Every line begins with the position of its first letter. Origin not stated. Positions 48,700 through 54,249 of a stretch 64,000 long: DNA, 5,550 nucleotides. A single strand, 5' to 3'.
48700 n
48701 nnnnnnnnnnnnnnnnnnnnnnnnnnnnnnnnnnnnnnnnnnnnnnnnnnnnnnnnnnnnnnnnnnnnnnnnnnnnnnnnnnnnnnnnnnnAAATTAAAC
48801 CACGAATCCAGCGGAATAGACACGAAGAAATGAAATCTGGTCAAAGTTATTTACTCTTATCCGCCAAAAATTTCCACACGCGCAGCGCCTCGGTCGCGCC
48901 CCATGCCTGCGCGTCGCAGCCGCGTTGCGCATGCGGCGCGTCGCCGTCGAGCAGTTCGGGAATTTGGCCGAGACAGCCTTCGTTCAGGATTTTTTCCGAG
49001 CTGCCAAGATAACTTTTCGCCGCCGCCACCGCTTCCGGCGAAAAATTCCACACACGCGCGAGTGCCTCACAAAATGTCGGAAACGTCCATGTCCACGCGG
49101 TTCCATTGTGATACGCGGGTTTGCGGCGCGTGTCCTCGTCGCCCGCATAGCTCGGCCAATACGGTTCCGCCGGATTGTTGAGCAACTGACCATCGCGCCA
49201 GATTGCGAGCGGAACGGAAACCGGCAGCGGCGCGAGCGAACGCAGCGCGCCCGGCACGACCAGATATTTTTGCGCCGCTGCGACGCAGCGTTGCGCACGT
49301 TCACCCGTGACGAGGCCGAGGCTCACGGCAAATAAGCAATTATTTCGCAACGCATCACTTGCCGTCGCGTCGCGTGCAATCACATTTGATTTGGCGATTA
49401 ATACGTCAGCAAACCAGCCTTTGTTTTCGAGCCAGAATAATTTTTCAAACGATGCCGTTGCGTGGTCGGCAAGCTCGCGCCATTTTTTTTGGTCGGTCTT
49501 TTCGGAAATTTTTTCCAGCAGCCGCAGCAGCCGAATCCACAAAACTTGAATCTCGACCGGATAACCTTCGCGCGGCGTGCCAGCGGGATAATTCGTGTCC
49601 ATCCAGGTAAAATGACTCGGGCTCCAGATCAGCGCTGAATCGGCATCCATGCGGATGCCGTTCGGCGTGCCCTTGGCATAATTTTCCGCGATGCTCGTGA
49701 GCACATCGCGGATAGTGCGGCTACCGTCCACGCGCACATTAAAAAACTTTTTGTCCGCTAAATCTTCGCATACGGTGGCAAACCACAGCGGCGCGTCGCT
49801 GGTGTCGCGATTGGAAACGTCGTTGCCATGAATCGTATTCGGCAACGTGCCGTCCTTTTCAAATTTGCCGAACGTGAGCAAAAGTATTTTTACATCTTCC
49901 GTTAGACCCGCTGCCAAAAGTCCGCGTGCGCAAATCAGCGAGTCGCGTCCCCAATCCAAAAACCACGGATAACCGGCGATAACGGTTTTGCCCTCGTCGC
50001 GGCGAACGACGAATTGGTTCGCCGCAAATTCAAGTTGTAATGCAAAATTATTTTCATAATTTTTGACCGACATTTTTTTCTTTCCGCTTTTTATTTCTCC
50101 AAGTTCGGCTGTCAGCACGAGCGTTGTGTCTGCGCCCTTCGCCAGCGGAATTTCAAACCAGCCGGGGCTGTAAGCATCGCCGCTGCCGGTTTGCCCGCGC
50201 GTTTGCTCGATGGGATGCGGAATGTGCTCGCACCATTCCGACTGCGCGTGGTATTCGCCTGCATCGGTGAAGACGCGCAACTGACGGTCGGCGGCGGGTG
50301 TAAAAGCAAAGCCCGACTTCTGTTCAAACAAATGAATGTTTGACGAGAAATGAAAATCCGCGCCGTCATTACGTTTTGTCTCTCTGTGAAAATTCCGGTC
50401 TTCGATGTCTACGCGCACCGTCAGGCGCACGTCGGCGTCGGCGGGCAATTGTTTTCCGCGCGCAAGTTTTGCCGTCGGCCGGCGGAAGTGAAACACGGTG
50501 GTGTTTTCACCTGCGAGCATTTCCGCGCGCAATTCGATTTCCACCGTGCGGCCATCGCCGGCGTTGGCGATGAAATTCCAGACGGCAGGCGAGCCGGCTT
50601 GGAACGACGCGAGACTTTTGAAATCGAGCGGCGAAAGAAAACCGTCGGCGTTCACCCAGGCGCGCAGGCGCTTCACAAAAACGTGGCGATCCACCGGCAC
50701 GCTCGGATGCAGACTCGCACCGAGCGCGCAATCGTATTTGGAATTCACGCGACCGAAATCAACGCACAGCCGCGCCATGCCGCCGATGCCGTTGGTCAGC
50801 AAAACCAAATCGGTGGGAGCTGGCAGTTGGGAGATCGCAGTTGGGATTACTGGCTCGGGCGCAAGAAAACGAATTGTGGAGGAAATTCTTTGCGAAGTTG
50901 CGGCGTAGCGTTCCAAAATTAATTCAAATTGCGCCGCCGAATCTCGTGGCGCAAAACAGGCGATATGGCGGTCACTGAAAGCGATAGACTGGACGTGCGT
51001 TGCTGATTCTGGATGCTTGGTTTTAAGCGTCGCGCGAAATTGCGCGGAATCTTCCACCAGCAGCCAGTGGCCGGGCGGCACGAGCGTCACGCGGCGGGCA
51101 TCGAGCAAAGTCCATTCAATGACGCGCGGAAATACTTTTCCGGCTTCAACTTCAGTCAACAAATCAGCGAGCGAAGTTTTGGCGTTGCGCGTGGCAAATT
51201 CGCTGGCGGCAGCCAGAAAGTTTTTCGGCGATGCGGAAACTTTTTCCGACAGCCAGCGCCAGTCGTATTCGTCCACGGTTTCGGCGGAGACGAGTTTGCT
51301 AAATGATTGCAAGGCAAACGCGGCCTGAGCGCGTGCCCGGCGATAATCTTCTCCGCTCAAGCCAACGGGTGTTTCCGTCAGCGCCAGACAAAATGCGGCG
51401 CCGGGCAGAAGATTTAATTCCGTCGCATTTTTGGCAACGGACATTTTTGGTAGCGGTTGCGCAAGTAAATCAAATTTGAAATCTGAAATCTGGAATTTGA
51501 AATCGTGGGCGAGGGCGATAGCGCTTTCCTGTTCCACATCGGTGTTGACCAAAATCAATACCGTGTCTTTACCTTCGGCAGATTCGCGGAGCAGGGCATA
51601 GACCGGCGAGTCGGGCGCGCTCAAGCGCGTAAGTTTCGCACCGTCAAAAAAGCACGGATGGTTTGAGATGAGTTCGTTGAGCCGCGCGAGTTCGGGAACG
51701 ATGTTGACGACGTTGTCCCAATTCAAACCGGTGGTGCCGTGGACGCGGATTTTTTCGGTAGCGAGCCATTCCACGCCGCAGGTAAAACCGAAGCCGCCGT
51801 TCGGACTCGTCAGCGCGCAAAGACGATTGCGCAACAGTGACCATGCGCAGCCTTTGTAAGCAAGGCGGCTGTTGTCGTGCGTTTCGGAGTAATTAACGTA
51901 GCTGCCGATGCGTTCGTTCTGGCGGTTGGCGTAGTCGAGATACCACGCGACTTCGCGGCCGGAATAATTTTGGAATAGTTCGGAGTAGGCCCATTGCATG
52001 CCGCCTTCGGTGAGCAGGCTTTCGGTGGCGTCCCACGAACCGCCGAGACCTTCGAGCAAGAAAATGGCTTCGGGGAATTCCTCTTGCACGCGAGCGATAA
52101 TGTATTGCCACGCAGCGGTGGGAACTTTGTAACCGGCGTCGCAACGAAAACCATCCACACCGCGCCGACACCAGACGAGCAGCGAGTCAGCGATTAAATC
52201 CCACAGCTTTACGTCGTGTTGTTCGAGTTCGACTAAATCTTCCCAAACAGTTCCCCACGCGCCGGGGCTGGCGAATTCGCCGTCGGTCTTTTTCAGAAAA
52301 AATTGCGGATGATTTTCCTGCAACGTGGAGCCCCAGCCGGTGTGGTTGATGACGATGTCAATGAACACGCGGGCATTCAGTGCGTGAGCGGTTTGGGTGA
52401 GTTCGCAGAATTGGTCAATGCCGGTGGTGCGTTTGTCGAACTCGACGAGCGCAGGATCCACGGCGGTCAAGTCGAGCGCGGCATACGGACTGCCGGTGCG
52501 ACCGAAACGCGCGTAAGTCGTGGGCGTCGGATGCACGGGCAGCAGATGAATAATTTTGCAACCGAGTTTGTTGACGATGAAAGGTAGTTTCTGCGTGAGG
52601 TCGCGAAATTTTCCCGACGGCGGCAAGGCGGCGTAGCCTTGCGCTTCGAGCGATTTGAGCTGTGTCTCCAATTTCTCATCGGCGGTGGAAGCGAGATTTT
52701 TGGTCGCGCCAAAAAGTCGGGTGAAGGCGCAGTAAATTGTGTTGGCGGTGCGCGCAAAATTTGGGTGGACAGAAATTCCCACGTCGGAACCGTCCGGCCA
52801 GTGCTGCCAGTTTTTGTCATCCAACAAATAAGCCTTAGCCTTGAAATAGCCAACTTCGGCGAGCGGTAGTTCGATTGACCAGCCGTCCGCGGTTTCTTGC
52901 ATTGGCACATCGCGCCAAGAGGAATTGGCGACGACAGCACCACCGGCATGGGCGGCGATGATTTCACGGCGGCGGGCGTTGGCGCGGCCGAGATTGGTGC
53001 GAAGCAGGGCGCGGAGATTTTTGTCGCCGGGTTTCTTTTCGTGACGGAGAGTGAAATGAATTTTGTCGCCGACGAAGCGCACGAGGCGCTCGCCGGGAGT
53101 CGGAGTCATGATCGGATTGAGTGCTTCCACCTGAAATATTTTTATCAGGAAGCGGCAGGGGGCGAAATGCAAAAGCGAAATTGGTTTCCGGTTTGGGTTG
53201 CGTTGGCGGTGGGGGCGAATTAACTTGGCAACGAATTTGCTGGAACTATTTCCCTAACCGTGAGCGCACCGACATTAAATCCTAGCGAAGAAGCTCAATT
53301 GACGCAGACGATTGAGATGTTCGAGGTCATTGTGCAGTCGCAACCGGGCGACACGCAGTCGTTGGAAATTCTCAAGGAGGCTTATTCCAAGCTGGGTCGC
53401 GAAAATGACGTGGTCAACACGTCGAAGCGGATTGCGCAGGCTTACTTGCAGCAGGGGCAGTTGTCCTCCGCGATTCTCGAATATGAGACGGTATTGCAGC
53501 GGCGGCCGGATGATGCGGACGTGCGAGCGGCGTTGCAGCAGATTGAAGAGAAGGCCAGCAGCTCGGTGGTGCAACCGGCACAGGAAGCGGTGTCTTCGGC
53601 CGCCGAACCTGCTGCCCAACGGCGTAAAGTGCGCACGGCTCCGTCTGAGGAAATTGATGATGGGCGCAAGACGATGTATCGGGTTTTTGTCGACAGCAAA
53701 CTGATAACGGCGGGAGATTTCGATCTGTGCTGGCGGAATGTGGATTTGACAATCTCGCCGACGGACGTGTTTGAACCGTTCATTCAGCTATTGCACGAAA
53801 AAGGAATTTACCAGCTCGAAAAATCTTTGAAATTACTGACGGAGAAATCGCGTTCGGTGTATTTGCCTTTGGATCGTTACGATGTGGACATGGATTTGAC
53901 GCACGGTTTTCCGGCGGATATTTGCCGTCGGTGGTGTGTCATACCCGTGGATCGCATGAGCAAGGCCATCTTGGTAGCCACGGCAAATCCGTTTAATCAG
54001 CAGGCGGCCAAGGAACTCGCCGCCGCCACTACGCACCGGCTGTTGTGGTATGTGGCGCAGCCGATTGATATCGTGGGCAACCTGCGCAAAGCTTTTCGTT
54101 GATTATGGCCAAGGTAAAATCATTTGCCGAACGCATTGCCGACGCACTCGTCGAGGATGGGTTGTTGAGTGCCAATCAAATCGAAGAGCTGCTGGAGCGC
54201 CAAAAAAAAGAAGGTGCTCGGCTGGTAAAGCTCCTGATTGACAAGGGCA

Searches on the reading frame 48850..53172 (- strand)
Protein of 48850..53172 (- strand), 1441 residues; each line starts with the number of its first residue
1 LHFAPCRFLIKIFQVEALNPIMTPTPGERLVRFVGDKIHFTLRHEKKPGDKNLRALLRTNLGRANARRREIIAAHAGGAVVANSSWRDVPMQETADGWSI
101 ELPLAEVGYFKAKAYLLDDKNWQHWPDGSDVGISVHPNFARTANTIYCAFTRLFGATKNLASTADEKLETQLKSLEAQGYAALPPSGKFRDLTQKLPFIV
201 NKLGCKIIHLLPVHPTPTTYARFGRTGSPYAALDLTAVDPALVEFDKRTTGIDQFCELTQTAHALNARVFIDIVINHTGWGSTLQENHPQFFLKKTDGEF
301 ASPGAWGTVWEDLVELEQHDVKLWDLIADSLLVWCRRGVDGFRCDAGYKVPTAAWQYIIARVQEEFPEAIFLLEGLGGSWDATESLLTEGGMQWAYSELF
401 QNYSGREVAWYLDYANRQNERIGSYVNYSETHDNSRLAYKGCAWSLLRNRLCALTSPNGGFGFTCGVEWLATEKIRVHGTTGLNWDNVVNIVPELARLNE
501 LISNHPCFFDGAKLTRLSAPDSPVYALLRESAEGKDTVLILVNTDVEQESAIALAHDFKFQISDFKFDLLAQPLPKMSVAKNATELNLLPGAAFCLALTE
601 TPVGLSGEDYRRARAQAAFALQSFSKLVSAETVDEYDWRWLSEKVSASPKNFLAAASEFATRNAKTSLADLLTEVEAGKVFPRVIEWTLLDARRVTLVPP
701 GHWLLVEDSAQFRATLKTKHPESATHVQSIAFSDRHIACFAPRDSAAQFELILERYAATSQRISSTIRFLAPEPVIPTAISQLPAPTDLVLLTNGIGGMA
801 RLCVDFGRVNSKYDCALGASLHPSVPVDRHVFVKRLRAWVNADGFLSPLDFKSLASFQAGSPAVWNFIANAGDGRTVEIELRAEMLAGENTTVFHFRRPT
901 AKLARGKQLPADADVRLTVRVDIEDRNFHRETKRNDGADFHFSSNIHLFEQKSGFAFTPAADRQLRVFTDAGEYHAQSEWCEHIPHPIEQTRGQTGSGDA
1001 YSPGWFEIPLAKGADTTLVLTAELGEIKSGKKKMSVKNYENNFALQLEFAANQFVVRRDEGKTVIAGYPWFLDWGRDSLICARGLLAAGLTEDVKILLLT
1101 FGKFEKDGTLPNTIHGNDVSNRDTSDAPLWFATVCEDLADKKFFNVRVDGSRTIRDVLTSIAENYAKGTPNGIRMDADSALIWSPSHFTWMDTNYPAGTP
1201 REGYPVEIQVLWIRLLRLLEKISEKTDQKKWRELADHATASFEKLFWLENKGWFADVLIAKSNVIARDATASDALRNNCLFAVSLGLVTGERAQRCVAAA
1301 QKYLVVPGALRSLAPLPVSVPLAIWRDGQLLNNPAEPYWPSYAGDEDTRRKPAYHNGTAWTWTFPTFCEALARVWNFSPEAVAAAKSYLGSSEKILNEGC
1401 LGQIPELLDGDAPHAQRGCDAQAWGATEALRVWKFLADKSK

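Call 89: search_protein_families(library=pfam, proteins=[window:48850-53172:-], max_evalue=0.00001)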
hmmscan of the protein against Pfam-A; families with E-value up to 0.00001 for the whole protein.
window:48850-53172:- (1441 aa): 3 families
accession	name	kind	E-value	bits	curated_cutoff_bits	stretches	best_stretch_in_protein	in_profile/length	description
PF06202.20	GDE_C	-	1.7e-67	228.4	21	1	1050-1430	2-366/367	Amylo-alpha-1,6-glucosidase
PF12439.13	GDE_N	-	1.9e-26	93.4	27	1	790-1015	3-217/219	Glycogen debranching enzyme N terminal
PF00128.31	Alpha-amylase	-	1.7e-08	34.6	22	1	180-350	15-193/446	Alpha amylase, catalytic domain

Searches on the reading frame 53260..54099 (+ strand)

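Call 89: search_protein_families(library=pfam, proteins=[window:53260-54099:+], max_evalue=0.00001)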
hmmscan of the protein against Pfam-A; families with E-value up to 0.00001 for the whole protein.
window:53260-54099:+ (280 aa): 2 families
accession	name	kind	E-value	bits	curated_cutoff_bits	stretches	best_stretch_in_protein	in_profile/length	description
PF05157.20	MshEN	-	1.5e-11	44.6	23.1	1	201-277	5-82/90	MshEN domain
PF14559.12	TPR_19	-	1.9e-06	28.5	25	0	35-95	11-68/68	Tetratricopeptide repeat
